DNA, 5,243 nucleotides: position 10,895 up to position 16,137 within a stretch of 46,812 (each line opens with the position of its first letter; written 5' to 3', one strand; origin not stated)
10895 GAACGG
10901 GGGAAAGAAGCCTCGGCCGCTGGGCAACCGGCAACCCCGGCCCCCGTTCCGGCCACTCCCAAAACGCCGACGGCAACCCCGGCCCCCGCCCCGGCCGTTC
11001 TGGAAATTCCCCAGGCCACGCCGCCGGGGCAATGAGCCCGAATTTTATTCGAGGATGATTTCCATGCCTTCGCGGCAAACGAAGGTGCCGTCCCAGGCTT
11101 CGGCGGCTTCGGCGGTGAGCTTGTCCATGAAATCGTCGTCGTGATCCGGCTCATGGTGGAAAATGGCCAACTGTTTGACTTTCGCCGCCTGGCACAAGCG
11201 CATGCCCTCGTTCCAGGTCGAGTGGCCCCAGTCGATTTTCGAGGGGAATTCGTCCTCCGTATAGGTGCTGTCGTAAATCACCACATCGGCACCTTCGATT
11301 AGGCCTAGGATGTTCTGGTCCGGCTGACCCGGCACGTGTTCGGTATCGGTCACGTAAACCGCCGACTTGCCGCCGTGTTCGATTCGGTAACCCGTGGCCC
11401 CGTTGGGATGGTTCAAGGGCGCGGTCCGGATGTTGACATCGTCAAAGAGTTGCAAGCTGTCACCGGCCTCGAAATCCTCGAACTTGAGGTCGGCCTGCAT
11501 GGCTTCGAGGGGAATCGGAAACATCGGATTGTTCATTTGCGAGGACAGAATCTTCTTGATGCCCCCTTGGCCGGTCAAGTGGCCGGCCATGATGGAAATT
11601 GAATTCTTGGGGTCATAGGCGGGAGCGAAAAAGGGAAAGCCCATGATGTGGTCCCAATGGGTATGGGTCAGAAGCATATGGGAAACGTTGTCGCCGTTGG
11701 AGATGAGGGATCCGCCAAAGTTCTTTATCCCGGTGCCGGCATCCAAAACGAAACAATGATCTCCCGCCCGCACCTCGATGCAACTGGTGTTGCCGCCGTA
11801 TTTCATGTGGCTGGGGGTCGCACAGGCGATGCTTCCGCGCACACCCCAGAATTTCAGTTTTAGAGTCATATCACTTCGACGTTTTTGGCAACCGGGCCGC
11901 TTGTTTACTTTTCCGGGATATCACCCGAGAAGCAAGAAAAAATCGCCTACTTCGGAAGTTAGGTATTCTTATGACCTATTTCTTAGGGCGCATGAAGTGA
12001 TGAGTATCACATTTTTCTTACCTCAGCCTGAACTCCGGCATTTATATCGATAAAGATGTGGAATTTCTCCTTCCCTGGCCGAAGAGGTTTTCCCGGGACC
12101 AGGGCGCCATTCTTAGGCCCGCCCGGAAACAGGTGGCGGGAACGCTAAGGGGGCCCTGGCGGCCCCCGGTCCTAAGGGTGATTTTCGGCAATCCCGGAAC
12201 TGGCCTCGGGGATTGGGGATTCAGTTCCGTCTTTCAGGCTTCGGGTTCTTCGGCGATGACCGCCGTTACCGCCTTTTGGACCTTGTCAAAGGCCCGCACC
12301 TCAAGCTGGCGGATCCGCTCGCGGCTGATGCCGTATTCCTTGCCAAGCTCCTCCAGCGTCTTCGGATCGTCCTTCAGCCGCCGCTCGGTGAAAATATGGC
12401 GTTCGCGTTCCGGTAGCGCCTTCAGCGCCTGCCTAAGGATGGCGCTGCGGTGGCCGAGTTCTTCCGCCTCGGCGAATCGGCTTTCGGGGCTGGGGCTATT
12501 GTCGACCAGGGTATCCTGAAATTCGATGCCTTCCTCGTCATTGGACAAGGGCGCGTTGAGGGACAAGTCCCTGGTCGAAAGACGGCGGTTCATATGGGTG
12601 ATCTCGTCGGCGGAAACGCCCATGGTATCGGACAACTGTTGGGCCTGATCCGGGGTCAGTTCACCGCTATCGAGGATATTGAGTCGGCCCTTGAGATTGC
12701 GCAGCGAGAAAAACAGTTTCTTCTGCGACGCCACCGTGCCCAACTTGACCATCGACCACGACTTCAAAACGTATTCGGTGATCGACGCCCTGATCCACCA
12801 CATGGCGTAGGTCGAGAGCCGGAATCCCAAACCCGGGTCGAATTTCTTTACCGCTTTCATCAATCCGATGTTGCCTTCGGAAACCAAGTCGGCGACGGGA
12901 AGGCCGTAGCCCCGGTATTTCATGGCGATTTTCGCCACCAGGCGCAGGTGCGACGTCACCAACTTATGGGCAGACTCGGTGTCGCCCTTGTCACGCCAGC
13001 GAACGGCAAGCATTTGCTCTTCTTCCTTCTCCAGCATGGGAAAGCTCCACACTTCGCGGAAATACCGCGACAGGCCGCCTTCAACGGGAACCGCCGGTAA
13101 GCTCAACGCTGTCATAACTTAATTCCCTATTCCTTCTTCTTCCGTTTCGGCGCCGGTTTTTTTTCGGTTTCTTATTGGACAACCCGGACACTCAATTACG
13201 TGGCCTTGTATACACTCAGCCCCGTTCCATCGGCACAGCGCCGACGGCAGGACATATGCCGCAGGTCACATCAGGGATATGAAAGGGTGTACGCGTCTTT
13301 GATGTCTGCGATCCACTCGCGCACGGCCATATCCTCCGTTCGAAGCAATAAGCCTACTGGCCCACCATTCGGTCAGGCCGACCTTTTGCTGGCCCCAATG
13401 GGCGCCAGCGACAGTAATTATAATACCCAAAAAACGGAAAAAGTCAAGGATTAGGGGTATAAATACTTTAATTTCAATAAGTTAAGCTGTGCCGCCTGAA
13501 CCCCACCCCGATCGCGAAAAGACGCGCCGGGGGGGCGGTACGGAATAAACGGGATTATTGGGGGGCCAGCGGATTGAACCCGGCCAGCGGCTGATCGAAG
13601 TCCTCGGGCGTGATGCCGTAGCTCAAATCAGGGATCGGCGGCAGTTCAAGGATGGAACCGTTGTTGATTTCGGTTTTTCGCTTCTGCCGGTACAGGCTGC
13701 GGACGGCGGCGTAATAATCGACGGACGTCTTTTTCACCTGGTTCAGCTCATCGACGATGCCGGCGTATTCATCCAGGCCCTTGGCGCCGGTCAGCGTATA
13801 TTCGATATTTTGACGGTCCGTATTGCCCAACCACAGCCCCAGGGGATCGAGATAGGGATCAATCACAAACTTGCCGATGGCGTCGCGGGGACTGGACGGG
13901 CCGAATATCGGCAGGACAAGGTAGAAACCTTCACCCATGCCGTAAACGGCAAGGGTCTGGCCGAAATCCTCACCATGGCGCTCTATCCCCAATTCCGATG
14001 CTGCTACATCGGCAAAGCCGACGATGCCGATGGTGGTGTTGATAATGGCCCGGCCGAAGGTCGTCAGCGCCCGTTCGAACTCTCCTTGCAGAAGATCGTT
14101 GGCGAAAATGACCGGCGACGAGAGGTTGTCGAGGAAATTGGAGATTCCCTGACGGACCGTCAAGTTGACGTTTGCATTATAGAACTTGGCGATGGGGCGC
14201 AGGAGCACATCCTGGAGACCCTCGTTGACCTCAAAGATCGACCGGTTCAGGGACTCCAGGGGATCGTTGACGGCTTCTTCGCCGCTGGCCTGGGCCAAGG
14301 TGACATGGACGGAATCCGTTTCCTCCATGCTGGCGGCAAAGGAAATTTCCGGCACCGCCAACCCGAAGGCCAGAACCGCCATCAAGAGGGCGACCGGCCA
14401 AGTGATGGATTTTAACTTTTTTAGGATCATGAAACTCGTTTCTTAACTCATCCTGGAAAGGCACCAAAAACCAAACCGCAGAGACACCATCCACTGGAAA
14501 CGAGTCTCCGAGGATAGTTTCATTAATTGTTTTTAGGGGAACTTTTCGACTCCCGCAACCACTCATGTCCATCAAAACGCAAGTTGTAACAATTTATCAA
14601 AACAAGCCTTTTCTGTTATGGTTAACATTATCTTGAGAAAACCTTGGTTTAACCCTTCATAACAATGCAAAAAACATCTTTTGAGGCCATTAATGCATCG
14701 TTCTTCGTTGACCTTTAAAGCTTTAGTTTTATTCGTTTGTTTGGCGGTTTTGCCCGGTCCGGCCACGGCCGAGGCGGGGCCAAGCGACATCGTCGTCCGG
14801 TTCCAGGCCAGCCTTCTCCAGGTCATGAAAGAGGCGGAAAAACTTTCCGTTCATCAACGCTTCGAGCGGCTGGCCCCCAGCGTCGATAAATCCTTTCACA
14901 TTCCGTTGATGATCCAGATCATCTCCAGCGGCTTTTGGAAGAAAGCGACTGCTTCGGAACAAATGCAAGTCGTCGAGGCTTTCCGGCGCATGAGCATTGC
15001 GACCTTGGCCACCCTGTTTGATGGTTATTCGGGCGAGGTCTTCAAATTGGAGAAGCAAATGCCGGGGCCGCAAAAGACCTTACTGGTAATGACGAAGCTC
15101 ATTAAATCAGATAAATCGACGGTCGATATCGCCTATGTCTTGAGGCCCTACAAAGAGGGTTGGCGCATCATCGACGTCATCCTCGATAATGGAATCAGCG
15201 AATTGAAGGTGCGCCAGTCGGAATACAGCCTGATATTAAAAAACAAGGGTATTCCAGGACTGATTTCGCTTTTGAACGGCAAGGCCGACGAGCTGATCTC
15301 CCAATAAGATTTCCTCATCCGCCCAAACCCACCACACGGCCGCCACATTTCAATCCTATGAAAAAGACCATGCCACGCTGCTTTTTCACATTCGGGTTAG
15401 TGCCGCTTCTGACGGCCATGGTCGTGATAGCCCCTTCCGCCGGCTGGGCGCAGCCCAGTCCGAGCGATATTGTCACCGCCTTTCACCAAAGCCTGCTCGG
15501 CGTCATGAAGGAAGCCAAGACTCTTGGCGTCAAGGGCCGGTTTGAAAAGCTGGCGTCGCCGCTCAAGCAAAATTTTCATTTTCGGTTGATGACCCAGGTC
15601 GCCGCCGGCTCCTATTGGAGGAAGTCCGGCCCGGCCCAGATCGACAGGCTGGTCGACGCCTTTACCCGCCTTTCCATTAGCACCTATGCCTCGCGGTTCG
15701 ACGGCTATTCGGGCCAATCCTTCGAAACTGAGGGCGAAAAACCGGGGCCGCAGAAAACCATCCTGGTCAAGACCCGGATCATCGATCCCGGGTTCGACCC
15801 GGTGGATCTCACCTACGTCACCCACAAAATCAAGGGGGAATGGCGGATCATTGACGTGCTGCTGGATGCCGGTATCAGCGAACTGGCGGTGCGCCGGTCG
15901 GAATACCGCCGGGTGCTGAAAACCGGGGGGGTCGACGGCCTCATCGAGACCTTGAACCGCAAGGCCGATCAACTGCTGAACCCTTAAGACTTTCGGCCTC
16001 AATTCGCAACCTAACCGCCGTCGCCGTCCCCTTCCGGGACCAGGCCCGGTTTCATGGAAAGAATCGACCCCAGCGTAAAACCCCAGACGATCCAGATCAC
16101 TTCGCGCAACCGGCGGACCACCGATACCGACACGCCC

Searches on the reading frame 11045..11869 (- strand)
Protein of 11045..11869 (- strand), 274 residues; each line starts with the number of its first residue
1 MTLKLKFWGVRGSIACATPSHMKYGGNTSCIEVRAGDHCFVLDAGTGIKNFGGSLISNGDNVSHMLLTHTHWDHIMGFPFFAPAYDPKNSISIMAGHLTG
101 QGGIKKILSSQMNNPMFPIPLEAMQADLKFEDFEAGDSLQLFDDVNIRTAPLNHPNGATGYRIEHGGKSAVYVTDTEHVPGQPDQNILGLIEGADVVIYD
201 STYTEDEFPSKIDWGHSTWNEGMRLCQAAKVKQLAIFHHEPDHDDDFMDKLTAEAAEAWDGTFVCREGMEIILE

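Call 5: search_protein_families(library=pfam, proteins=[window:11045-11869:-], max_evalue=0.01)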
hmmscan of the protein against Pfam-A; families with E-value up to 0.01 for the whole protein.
window:11045-11869:- (274 aa): 2 families
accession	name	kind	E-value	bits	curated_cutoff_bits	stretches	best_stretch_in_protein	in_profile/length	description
PF12706.13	Lactamase_B_2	-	1.4e-21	77.5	27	1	58-239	27-200/200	Beta-lactamase superfamily domain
PF00753.33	Lactamase_B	-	3.2e-11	44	22.7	1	25-187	3-161/196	Metallo-beta-lactamase superfamily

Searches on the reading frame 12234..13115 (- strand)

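Call 5: search_protein_families(library=pfam, proteins=[window:12234-13115:-], max_evalue=0.01)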
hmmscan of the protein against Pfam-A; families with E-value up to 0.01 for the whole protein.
window:12234-13115:- (293 aa): 4 families
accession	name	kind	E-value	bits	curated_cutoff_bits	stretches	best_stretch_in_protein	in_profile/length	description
PF04542.20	Sigma70_r2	-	5.8e-20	71.3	24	1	52-120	1-69/71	Sigma-70 region 2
PF04545.22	Sigma70_r4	-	6.2e-17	61.3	24.1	1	230-281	1-50/50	Sigma-70, region 4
PF00140.25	Sigma70_r1_2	-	0.00043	20.6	22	1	16-42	4-30/34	Sigma-70 factor, region 1.2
PF08281.18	Sigma70_r4_2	-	0.0052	16.8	25.7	0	226-249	3-26/54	Sigma-70, region 4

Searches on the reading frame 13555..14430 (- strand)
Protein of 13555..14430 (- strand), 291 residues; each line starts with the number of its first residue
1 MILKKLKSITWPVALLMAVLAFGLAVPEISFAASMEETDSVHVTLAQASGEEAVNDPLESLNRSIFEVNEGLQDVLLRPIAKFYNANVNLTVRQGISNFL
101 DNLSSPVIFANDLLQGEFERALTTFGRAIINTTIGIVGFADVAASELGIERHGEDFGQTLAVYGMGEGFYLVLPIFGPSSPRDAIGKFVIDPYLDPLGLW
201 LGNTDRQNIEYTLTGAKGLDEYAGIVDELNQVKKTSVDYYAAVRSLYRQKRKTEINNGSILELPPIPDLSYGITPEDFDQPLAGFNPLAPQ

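Call 5: search_protein_families(library=pfam, proteins=[window:13555-14430:-], max_evalue=0.01)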
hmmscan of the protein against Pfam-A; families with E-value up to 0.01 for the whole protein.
window:13555-14430:- (291 aa): 1 family
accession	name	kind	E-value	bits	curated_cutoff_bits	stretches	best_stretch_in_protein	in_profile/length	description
PF04333.18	MlaA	-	6.8e-66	222.1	25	1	55-253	2-194/195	MlaA lipoprotein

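Call 80: search_protein_families(library=ncbifam, proteins=[window:13555-14430:-], max_evalue=1e-10)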
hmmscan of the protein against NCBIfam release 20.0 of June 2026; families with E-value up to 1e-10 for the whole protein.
window:13555-14430:- (291 aa): 1 family
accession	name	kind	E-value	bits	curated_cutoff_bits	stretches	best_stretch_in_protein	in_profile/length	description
NF011672.1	PRK15091.1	equivalog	5.9e-31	107.7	375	1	50-260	25-231/252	phospholipid-binding lipoprotein MlaA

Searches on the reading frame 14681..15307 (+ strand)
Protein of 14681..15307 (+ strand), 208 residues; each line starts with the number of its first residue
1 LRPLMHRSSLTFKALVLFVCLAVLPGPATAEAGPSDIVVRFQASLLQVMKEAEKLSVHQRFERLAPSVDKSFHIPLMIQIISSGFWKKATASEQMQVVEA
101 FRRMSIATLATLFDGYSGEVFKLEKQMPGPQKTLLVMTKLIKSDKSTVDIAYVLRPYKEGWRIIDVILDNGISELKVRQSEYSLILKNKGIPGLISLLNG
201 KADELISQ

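Call 5: search_protein_families(library=pfam, proteins=[window:14681-15307:+], max_evalue=0.01)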
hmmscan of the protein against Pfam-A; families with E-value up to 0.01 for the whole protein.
window:14681-15307:+ (208 aa): 1 family
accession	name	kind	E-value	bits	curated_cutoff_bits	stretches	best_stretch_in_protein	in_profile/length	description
PF05494.18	MlaC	-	6.2e-27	94.9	26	1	44-199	6-165/166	MlaC protein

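Call 80: search_protein_families(library=ncbifam, proteins=[window:14681-15307:+], max_evalue=1e-10)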
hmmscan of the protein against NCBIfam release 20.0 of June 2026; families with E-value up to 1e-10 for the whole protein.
window:14681-15307:+ (208 aa): 1 family
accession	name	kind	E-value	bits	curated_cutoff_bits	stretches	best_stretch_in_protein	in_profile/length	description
TIGR03481.1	HpnM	hypoth_equivalog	1.2e-49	168.4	160.1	1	22-204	20-197/200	hopanoid biosynthesis associated membrane protein HpnM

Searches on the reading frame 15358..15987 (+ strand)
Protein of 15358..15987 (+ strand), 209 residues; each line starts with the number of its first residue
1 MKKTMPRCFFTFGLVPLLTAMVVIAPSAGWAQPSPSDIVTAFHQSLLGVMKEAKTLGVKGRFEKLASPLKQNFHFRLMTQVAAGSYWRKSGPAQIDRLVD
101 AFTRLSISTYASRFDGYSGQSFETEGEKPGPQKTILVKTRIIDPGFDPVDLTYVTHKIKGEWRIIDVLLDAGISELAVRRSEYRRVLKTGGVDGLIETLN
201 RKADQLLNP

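Call 5: search_protein_families(library=pfam, proteins=[window:15358-15987:+], max_evalue=0.01)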
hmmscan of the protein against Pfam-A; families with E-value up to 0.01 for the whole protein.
window:15358-15987:+ (209 aa): 1 family
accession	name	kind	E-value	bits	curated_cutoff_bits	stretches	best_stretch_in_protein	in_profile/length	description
PF05494.18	MlaC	-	5.6e-38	130.8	26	1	43-200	4-165/166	MlaC protein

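Call 80: search_protein_families(library=ncbifam, proteins=[window:15358-15987:+], max_evalue=1e-10)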
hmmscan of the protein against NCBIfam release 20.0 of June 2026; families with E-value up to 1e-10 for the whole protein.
window:15358-15987:+ (209 aa): 2 families
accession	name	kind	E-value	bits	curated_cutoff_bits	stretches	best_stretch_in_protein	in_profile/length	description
TIGR03481.1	HpnM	hypoth_equivalog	2e-59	200.3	160.1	1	12-207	6-199/200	hopanoid biosynthesis associated membrane protein HpnM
NF011697.0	PRK15117.1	equivalog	4.4e-14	52.8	195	1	80-205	75-203/211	phospholipid-binding protein MlaC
